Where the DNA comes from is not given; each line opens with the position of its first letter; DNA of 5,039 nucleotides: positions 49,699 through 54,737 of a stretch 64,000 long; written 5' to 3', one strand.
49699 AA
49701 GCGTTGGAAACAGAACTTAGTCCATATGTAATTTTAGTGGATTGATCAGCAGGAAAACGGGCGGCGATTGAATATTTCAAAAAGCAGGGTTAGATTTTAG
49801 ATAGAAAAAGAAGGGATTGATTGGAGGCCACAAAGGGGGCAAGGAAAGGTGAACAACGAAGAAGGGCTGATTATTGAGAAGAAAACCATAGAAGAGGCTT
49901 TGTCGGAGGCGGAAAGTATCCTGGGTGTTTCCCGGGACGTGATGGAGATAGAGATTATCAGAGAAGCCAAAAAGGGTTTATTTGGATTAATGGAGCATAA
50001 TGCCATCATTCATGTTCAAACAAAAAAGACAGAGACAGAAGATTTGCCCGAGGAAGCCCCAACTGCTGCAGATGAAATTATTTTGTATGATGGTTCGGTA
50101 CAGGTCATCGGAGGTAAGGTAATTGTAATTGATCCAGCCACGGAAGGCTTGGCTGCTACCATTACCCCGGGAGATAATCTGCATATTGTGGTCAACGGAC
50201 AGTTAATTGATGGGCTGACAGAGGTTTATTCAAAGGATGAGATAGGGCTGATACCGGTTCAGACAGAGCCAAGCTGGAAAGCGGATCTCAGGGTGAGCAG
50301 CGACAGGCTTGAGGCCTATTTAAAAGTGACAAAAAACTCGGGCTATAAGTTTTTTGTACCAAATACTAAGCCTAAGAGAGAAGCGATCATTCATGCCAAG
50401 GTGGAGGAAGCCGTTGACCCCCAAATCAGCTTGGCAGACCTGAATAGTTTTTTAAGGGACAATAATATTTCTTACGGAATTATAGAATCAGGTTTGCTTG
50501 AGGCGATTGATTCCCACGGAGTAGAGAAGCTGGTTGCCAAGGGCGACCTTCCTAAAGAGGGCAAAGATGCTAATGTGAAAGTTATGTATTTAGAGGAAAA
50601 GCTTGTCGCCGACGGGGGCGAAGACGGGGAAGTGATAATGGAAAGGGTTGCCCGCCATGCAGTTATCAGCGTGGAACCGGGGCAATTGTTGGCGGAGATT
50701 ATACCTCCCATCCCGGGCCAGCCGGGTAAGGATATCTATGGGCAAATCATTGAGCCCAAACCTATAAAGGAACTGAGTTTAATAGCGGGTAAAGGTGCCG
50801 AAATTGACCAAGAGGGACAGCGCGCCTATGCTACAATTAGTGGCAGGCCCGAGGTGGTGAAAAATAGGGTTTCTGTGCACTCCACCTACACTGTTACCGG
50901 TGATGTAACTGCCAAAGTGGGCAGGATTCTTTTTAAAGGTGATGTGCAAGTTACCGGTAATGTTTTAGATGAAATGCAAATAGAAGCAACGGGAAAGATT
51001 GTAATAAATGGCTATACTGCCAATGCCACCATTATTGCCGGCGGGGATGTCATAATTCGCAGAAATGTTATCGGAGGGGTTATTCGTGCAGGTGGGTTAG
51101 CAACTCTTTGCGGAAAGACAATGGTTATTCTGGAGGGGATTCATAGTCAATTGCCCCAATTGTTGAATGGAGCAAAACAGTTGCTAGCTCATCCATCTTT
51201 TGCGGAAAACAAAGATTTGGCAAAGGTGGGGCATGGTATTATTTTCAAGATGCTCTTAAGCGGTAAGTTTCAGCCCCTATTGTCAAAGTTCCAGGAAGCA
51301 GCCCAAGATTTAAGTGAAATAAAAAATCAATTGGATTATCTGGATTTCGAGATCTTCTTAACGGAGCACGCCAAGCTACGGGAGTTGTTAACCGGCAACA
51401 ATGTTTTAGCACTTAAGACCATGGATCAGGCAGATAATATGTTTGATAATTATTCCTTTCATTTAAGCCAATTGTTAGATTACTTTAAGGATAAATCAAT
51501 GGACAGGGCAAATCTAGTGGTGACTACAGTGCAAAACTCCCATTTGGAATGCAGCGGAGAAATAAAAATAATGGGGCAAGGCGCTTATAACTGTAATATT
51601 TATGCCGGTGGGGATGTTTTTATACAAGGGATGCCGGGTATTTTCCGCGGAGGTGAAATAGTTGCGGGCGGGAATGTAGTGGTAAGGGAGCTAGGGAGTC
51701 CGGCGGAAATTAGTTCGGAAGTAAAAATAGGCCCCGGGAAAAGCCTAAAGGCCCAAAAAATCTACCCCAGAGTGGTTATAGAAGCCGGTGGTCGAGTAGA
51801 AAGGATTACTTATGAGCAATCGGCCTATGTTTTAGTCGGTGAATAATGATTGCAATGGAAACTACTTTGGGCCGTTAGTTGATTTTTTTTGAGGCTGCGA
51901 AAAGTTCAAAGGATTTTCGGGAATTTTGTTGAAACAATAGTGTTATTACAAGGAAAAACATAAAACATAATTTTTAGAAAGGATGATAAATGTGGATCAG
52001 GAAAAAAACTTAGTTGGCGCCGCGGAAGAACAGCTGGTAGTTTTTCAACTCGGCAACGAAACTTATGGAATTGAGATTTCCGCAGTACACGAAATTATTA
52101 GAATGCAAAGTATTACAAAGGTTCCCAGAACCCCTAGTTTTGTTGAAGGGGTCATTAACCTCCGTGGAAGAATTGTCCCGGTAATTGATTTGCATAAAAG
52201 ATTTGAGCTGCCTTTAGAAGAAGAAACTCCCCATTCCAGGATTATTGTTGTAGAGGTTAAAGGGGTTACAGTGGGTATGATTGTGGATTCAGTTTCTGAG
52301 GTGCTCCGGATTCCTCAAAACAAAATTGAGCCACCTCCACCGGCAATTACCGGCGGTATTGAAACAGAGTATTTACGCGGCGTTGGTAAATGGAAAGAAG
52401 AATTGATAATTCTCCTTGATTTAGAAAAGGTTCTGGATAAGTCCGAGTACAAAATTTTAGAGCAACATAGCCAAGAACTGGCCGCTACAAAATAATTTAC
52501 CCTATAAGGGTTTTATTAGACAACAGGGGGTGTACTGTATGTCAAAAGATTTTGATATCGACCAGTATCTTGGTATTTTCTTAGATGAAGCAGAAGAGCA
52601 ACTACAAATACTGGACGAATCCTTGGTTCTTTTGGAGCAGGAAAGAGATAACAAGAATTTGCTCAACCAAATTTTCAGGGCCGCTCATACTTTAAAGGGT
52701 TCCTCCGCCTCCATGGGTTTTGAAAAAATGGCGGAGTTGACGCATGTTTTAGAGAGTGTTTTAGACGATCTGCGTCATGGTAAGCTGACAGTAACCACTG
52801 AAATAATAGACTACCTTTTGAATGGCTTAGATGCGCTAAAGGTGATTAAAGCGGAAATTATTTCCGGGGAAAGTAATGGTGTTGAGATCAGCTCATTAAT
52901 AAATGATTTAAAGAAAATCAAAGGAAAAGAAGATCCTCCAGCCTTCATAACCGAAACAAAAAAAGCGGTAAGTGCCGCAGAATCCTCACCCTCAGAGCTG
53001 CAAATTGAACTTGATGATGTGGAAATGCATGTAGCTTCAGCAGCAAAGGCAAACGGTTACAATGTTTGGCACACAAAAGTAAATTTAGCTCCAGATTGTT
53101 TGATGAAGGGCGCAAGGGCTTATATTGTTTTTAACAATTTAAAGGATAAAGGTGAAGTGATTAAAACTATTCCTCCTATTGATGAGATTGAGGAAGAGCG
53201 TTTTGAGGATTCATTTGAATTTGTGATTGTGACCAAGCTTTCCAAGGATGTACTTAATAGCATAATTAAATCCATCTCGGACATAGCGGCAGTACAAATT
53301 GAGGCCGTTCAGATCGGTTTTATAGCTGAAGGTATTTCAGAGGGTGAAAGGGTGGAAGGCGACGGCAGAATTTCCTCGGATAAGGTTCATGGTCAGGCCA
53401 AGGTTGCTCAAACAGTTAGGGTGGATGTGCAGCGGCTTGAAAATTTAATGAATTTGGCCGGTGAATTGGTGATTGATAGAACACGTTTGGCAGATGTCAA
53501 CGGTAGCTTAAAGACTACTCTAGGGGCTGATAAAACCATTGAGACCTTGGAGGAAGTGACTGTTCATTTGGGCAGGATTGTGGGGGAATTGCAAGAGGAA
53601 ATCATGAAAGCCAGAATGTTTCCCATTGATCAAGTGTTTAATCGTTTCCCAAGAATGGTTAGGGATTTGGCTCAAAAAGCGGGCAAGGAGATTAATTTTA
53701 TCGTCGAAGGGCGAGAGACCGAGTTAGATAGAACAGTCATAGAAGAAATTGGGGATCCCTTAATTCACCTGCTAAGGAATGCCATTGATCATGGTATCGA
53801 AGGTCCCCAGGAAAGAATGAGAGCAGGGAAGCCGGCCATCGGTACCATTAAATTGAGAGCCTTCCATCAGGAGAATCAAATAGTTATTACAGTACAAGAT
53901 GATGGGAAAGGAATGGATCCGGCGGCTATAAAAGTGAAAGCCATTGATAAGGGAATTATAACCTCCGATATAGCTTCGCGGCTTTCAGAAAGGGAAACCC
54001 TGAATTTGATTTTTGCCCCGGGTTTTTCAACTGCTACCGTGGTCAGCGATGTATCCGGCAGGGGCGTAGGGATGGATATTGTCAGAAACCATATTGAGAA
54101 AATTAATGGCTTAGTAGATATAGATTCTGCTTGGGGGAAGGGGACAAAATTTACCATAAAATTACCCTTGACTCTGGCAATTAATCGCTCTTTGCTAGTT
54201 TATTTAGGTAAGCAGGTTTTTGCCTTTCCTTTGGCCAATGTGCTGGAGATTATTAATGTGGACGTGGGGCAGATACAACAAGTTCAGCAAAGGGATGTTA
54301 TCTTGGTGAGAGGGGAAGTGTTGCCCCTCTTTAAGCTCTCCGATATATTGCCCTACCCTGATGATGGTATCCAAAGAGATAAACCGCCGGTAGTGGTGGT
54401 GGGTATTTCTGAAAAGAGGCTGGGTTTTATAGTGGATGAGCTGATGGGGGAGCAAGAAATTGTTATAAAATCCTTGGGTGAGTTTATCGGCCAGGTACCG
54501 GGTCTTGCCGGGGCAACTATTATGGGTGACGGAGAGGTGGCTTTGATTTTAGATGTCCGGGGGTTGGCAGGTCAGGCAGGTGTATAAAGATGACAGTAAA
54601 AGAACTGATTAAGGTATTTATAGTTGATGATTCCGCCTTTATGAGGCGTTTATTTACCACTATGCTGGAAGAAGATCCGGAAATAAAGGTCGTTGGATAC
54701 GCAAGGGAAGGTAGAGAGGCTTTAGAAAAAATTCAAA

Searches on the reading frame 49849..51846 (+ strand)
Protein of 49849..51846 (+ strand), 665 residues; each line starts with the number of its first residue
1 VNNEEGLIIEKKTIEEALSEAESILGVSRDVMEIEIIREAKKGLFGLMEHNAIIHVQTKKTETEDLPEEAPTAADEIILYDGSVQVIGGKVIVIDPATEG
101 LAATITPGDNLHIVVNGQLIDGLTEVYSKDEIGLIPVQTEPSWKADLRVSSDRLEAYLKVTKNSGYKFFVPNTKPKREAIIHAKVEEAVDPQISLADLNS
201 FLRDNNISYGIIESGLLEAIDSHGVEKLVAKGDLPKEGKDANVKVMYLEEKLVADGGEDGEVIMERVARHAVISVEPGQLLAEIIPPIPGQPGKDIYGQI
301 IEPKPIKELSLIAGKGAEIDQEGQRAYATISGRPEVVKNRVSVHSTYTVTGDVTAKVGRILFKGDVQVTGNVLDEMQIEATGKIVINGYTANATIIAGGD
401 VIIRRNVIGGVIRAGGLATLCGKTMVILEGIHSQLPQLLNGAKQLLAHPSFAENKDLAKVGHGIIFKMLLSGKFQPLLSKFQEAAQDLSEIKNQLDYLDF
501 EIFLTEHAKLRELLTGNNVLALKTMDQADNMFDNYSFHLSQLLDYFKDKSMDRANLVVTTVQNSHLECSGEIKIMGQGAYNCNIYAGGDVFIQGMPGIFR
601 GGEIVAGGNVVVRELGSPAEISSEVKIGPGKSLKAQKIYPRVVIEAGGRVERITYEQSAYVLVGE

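Call 76: search_protein_families(library=pfam, proteins=[window:49849-51846:+], max_evalue=0.0001)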
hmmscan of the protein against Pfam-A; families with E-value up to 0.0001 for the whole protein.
window:49849-51846:+ (665 aa): 3 families
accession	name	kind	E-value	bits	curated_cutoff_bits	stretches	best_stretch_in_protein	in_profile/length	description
PF20250.3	FapA_N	-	8.1e-33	113.7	27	1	147-339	3-178/178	Flagellar Assembly Protein A N-terminal region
PF03961.19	FapA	-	1.1e-31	110.9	31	2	346-416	2-75/272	Flagellar Assembly Protein A beta solenoid domain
PF14804.11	Jag_N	-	4.1e-12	46.8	25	1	12-57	4-49/50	Jag N-terminus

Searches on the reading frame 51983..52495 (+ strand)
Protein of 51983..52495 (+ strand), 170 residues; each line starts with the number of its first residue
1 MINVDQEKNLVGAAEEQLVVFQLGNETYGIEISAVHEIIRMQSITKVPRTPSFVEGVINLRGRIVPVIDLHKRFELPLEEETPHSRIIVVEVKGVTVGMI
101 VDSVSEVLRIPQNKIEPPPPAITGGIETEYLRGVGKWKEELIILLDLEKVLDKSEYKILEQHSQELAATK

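Call 6: search_protein_families(library=pfam, proteins=[window:51983-52495:+], max_evalue=0.001)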
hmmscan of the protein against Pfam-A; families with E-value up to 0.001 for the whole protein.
window:51983-52495:+ (170 aa): 1 family
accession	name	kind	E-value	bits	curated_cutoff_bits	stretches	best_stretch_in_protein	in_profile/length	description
PF01584.24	CheW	-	2.4e-44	150.8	23.5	1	17-154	1-137/138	CheW-like domain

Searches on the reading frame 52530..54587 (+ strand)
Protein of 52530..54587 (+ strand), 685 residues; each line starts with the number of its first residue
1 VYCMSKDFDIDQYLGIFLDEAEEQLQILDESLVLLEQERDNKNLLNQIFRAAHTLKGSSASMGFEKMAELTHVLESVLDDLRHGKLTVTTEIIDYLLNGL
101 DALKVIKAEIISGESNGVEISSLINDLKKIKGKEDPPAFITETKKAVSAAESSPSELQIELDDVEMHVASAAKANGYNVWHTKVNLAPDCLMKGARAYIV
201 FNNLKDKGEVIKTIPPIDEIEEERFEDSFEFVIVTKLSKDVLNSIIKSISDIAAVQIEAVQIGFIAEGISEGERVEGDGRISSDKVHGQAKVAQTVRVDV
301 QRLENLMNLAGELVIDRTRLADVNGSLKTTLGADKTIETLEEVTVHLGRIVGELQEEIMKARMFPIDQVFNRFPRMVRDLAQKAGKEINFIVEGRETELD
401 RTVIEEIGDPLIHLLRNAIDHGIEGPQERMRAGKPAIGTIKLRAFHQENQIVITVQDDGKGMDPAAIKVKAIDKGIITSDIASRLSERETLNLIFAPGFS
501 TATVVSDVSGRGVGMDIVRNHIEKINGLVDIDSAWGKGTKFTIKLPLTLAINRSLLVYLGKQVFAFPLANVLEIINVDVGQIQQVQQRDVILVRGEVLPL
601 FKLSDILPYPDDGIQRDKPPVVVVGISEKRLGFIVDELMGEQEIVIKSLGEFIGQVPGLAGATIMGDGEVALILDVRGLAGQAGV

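Call 6: search_protein_families(library=pfam, proteins=[window:52530-54587:+], max_evalue=0.001)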
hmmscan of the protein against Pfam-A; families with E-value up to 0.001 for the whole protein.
window:52530-54587:+ (685 aa): 6 families
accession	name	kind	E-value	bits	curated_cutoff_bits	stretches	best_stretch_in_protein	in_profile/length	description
PF07194.16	P2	-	3.2e-27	94.8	23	1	179-258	1-80/81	P2 response regulator binding domain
PF01584.24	CheW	-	7.5e-27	94.1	23.5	1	555-680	3-134/138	CheW-like domain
PF01627.28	Hpt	-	7.2e-21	74.7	24.6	1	12-104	1-82/84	Hpt domain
PF02518.31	HATPase_c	-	1.7e-18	67.5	26.4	1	410-548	5-110/111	Histidine kinase-, DNA gyrase B-, and HSP90-like ATPase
PF02895.20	H-kinase_dim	-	3e-18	66.5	23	1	294-360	2-67/68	Signal transducing histidine kinase, homodimeric domain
PF14501.12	HATPase_c_5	-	0.00011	22.5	22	0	411-534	6-91/102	GHKL domain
